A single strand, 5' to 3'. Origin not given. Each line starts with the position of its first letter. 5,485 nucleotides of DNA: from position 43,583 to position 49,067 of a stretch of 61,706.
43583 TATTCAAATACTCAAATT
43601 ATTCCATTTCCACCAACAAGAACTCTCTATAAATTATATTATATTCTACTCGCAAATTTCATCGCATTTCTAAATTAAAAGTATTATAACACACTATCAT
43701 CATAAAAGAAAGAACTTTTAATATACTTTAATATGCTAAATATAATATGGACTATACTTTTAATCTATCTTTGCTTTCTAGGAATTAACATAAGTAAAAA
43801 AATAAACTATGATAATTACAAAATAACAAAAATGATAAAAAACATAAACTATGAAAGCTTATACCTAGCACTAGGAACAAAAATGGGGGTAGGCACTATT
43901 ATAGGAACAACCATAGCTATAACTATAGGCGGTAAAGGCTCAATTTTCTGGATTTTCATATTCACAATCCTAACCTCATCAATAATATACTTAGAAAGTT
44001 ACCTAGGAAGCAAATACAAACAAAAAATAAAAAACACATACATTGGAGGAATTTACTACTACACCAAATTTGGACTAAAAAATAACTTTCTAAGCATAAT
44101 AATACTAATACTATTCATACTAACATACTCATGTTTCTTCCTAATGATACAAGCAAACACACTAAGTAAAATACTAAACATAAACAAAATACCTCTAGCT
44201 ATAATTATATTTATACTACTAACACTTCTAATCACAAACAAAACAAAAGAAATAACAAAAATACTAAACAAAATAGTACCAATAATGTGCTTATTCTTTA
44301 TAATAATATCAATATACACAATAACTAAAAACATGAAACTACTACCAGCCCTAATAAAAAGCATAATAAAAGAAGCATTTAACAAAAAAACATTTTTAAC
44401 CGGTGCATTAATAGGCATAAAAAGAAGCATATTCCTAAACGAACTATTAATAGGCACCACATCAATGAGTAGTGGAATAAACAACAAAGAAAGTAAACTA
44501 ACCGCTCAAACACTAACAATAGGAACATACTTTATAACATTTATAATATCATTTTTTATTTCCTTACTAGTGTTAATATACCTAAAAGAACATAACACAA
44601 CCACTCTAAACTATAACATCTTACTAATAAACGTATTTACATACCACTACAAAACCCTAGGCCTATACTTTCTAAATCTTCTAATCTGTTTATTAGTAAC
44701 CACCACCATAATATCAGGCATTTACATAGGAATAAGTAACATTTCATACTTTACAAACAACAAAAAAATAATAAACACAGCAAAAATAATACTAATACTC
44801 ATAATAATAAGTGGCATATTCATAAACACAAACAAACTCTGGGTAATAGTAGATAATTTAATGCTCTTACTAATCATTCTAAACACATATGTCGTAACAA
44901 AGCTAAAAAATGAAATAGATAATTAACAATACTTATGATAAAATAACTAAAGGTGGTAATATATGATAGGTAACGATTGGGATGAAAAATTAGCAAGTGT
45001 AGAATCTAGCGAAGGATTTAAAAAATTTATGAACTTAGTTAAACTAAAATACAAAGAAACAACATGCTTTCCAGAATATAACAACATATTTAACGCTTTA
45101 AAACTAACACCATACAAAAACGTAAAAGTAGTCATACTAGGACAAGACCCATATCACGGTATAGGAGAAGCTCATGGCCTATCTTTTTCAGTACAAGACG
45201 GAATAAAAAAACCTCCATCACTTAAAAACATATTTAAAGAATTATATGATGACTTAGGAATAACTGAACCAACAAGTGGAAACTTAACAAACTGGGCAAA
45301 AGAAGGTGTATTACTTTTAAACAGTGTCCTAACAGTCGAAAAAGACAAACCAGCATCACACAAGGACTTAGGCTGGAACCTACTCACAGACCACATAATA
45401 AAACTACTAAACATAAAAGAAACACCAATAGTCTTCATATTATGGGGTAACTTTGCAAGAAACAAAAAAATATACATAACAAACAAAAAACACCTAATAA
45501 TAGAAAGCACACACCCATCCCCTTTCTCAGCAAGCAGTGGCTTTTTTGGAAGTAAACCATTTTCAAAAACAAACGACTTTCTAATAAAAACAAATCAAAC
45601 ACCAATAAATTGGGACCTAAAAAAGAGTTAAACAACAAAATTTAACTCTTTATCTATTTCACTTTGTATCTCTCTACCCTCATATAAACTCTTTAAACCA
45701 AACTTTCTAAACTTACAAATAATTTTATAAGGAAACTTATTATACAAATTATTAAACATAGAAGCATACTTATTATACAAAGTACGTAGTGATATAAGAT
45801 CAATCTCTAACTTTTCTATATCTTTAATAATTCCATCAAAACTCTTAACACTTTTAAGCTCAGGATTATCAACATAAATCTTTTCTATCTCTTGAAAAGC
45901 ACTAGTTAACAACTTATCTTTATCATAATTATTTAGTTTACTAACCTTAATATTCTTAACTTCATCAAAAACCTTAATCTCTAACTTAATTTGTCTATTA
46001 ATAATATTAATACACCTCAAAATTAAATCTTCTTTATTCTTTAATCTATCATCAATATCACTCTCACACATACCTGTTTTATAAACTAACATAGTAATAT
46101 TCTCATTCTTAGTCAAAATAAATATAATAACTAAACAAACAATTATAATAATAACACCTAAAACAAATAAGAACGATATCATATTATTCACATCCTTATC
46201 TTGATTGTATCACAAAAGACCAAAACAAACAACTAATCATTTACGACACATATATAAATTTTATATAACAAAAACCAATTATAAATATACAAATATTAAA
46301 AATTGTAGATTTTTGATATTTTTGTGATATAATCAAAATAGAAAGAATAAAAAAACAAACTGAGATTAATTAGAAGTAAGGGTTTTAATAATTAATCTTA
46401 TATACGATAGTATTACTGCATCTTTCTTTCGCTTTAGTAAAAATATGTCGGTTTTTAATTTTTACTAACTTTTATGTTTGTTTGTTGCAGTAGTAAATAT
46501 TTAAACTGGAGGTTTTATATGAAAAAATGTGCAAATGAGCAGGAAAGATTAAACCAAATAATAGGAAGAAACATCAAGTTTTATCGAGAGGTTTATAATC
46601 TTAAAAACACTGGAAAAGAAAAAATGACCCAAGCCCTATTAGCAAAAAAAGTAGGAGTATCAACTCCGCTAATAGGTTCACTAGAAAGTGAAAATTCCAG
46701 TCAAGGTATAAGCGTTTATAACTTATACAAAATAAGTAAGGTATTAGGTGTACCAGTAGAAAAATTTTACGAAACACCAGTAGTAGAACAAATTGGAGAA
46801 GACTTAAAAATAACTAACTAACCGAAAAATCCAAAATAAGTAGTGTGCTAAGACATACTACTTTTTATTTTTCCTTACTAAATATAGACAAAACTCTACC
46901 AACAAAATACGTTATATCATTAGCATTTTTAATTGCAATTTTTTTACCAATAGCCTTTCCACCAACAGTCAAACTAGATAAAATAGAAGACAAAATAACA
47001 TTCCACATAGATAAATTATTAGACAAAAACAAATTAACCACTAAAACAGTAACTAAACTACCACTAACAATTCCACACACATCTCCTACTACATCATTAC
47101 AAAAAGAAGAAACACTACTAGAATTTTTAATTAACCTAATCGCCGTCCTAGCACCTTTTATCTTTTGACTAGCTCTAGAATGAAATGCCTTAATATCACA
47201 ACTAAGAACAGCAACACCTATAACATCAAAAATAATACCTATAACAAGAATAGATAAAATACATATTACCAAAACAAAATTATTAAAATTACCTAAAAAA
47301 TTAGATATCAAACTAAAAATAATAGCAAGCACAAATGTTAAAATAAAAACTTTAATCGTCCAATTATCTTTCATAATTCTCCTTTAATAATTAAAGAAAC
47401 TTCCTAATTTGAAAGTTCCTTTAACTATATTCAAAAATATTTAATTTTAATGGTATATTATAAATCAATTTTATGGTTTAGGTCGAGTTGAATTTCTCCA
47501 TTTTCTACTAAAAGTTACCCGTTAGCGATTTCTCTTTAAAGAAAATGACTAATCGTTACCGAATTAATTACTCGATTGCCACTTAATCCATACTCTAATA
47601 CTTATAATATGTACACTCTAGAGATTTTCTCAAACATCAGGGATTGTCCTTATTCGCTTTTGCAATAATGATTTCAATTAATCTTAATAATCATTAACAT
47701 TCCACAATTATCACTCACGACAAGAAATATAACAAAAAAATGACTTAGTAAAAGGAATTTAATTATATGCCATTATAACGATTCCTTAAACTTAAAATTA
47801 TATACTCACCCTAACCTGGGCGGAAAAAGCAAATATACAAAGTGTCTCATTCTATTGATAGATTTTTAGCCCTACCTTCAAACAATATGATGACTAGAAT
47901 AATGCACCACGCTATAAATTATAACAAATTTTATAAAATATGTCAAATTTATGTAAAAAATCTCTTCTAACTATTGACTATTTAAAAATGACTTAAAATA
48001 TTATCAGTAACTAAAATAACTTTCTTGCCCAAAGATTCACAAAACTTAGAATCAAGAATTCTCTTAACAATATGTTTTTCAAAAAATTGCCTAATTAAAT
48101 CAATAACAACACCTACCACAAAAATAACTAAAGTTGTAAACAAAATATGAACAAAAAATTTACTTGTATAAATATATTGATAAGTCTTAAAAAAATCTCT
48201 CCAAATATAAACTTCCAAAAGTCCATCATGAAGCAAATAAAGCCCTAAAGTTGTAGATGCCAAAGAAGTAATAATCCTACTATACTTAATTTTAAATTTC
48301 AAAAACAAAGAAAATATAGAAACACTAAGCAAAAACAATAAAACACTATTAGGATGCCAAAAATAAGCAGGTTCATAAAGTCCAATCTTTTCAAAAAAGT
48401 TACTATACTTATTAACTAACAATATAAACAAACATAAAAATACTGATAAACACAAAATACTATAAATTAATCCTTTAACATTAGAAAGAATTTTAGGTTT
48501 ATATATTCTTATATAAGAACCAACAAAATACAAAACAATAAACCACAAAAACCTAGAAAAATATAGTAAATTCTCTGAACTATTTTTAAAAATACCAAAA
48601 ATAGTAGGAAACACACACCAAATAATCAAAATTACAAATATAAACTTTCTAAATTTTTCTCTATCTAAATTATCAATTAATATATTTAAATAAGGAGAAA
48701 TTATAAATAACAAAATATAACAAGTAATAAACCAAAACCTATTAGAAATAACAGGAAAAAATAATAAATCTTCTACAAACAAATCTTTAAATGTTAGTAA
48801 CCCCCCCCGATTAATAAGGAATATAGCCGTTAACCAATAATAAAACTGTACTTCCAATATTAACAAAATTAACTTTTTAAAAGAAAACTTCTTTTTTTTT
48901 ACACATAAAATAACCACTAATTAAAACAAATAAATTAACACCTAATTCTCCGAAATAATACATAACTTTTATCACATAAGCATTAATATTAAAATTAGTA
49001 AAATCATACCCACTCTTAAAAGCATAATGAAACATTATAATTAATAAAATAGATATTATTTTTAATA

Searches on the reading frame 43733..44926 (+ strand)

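Call 39: search_protein_families(library=pfam, proteins=[window:43733-44926:+], max_evalue=0.001)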
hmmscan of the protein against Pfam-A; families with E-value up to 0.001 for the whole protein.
window:43733-44926:+ (397 aa): 1 family
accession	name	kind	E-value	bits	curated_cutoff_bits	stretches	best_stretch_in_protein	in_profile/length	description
PF01235.23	Na_Ala_symp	-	1.8e-59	202.5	24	1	39-394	15-371/392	Sodium:alanine symporter family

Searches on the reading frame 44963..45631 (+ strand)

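Call 39: search_protein_families(library=pfam, proteins=[window:44963-45631:+], max_evalue=0.001)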
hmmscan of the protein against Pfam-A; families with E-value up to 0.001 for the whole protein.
window:44963-45631:+ (222 aa): 1 family
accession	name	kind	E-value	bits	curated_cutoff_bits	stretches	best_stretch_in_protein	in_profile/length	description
PF03167.25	UDG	-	3.4e-16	60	24.3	1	50-207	5-140/141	Uracil DNA glycosylase superfamily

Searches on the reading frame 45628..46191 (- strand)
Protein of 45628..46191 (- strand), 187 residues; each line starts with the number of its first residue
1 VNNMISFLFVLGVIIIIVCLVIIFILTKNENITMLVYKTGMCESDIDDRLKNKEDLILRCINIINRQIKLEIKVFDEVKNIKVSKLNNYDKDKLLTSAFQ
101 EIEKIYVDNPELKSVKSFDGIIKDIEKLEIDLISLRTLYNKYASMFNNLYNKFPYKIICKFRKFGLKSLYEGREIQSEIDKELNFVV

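Call 39: search_protein_families(library=pfam, proteins=[window:45628-46191:-], max_evalue=0.001)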
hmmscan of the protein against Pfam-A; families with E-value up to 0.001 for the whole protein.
window:45628-46191:- (187 aa): 1 family
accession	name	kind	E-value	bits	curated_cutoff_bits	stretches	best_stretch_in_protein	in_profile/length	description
PF04011.17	LemA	-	3.4e-13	50.1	26.2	1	44-176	3-141/149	LemA family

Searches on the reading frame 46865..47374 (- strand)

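Call 39: search_protein_families(library=pfam, proteins=[window:46865-47374:-], max_evalue=0.001)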
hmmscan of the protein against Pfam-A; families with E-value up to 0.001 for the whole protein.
window:46865-47374:- (169 aa): 1 family
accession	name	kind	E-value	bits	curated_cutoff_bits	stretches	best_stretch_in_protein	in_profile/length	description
PF01595.25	CNNM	-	1.5e-05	25.2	28.4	1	42-166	6-128/181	Cyclin M transmembrane N-terminal domain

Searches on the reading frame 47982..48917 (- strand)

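Call 39: search_protein_families(library=pfam, proteins=[window:47982-48917:-], max_evalue=0.001)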
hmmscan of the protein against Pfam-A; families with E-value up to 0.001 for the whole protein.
window:47982-48917:- (311 aa): 1 family
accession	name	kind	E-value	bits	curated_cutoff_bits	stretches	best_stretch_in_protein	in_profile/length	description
PF01757.29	Acyl_transf_3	-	1.7e-11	44.2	31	1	11-272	71-324/326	Acyltransferase domain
